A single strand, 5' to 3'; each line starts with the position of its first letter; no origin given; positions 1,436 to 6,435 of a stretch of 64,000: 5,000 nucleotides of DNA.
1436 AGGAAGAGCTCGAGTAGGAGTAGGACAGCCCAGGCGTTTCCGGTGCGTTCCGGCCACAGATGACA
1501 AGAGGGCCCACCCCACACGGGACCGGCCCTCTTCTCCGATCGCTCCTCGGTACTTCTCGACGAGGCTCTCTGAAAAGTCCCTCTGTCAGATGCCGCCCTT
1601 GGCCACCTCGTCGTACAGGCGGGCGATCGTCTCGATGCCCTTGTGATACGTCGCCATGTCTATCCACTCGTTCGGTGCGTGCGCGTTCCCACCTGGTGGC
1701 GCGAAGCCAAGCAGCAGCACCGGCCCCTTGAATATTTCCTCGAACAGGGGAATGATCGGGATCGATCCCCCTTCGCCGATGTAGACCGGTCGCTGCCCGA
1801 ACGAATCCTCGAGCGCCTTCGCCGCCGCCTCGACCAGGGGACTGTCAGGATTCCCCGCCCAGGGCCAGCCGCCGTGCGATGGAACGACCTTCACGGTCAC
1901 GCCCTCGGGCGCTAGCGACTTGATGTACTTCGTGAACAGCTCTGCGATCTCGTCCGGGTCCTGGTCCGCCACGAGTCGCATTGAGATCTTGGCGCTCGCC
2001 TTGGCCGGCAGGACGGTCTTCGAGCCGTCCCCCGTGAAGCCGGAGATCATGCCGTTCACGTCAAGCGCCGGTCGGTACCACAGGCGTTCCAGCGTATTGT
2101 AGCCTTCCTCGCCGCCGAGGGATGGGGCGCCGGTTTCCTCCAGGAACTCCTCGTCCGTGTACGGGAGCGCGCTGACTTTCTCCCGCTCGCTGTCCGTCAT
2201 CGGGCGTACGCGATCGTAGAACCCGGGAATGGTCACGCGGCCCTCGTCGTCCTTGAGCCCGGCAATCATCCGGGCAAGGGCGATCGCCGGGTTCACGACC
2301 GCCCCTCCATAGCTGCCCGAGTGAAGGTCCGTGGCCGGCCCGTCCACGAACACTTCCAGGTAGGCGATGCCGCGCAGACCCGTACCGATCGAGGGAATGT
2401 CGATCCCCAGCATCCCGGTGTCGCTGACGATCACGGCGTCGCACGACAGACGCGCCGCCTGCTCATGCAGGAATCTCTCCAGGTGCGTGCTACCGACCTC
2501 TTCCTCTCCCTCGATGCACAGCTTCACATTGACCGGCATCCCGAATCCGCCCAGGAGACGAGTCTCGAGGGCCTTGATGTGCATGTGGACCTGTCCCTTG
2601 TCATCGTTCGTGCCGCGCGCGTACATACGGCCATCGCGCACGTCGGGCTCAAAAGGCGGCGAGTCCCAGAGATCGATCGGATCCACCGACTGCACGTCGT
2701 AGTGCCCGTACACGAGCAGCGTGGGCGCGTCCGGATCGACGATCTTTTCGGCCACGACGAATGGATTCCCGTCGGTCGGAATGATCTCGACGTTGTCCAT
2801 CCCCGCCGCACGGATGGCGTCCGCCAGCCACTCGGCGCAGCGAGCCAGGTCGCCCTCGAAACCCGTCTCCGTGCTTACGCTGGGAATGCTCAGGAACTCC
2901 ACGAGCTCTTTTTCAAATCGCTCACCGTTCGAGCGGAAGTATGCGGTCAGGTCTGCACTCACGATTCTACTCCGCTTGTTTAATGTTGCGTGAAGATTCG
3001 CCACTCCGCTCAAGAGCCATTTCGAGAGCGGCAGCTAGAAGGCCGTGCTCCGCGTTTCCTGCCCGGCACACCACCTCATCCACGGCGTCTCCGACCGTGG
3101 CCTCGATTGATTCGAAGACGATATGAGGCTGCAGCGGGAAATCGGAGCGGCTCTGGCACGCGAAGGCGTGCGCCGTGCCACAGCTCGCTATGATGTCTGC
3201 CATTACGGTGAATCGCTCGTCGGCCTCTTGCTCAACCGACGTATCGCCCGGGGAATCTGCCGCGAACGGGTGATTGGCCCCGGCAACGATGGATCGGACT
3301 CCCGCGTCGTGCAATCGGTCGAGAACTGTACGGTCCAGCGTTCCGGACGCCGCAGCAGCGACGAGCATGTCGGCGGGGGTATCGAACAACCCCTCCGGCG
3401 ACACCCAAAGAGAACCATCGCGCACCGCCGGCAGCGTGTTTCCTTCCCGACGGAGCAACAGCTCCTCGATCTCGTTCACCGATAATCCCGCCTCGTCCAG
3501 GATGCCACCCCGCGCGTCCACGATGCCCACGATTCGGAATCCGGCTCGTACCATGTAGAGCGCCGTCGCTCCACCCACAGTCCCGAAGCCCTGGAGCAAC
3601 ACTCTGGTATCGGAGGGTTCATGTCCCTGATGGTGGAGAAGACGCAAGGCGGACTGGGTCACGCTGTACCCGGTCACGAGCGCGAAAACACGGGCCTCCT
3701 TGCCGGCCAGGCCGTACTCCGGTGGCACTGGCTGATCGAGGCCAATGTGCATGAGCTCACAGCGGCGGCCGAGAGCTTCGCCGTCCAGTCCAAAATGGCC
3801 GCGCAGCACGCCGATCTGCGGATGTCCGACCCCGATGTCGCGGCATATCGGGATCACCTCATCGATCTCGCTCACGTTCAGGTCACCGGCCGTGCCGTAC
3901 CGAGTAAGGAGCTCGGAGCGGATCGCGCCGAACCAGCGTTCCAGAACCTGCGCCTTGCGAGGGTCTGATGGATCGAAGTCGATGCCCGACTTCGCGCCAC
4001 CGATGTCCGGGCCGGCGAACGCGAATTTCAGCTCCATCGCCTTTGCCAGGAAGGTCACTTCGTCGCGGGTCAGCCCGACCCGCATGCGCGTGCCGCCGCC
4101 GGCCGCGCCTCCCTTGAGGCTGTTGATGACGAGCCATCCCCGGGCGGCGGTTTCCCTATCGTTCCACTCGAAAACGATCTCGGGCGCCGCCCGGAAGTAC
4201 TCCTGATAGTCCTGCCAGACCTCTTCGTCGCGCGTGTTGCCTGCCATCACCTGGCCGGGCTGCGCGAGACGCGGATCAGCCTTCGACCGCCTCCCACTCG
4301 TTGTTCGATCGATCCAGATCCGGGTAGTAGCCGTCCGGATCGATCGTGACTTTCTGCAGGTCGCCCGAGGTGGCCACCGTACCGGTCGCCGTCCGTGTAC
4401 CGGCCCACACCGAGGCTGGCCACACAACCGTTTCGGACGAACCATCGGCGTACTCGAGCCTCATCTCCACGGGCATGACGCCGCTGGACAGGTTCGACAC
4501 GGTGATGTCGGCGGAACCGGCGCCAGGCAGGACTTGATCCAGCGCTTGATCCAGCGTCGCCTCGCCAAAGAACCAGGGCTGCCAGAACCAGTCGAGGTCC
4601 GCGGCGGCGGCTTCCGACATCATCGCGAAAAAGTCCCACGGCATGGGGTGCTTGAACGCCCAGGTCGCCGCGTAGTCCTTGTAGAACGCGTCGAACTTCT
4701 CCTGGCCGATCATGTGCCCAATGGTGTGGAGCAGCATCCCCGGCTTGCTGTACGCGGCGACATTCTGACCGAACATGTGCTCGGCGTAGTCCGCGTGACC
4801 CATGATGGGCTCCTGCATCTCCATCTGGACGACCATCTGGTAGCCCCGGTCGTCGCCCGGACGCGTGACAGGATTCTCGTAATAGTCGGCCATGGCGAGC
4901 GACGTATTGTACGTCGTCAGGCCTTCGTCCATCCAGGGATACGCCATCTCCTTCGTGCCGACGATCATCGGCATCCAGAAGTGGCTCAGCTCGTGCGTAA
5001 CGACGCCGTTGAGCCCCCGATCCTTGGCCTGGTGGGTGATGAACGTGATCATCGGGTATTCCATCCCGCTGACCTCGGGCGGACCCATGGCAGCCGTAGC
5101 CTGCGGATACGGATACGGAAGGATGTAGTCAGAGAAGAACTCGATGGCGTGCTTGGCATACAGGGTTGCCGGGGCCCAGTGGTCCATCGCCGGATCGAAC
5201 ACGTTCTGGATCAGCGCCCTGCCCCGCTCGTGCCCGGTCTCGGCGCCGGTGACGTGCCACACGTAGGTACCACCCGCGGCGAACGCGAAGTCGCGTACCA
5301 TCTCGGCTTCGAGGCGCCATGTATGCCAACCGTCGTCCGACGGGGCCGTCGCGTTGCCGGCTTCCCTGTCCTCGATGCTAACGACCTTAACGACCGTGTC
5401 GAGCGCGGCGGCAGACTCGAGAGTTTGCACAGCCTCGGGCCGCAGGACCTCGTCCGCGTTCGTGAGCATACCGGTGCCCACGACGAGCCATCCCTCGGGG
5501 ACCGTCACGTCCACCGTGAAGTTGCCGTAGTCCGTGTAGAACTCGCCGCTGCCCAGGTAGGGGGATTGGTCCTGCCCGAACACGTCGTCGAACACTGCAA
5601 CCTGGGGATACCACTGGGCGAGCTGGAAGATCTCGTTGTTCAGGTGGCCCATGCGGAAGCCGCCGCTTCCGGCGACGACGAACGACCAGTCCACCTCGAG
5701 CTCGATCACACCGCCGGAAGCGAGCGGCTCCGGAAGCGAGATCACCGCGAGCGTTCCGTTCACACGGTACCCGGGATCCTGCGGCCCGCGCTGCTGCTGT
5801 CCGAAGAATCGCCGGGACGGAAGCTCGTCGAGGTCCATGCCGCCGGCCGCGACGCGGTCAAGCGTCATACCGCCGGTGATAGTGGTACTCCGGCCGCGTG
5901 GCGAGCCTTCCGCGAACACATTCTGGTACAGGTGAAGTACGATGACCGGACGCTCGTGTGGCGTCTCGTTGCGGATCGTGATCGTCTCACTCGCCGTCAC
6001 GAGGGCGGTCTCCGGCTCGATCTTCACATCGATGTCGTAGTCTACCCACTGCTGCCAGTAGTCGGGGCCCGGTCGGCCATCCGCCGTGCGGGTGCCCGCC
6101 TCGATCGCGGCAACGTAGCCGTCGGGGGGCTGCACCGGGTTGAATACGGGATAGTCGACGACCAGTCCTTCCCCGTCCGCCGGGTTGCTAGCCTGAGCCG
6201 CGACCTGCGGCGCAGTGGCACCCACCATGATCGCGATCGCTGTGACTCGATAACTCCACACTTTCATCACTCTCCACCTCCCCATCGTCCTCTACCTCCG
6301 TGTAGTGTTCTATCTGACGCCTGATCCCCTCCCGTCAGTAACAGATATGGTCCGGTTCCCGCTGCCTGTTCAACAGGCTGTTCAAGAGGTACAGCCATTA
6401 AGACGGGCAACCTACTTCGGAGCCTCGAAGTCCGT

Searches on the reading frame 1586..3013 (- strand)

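Call 54: search_protein_families(library=pfam, proteins=[window:1586-3013:-], max_evalue=0.001)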
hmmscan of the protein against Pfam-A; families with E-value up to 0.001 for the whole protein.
window:1586-3013:- (475 aa): 2 families
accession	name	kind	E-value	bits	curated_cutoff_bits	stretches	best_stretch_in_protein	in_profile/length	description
PF01546.33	Peptidase_M20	-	1.6e-30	107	24.6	1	100-467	1-204/206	Peptidase family M20/M25/M40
PF07687.19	M20_dimer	-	5.7e-15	55.6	21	1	211-371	1-106/107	Peptidase dimerisation domain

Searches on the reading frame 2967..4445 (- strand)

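Call 54: search_protein_families(library=pfam, proteins=[window:2967-4445:-], max_evalue=0.001)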
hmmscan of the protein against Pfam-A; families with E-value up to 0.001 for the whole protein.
window:2967-4445:- (492 aa): 2 families
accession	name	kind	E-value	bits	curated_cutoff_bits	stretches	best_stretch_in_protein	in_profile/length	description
PF00208.27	ELFV_dehydrog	-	1.3e-22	81.2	23.4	1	257-481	9-233/241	Glutamate/Leucine/Phenylalanine/Valine dehydrogenase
PF02812.23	ELFV_dehydrog_N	-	2.7e-13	50.2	25.3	1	99-190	19-114/129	Glu/Leu/Phe/Val dehydrogenase, dimerisation domain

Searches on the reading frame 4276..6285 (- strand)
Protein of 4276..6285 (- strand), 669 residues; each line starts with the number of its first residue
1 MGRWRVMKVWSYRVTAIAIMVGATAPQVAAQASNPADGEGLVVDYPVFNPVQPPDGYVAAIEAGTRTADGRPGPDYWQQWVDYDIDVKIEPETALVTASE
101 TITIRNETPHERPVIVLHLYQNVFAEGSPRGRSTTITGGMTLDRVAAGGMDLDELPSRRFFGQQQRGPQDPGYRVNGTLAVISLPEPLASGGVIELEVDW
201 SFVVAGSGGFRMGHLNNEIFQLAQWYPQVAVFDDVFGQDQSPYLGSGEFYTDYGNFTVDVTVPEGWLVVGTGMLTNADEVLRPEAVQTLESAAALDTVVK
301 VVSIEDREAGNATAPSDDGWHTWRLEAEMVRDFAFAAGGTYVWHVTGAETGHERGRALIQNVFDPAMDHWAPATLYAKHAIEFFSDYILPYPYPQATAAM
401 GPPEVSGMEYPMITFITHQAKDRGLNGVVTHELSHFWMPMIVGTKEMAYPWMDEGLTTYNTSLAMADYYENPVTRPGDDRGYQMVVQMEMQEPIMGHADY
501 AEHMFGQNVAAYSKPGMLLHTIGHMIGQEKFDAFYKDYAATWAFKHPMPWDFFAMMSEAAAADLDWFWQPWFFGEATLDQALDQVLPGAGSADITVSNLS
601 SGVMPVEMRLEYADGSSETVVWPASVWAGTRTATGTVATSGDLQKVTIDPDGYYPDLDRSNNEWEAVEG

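Call 54: search_protein_families(library=pfam, proteins=[window:4276-6285:-], max_evalue=0.001)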
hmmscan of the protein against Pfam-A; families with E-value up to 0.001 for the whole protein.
window:4276-6285:- (669 aa): 1 family
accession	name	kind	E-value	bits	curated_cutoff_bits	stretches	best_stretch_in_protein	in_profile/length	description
PF01433.26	Peptidase_M1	-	2.4e-15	57.1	27.7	1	378-571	7-218/218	Peptidase family M1 domain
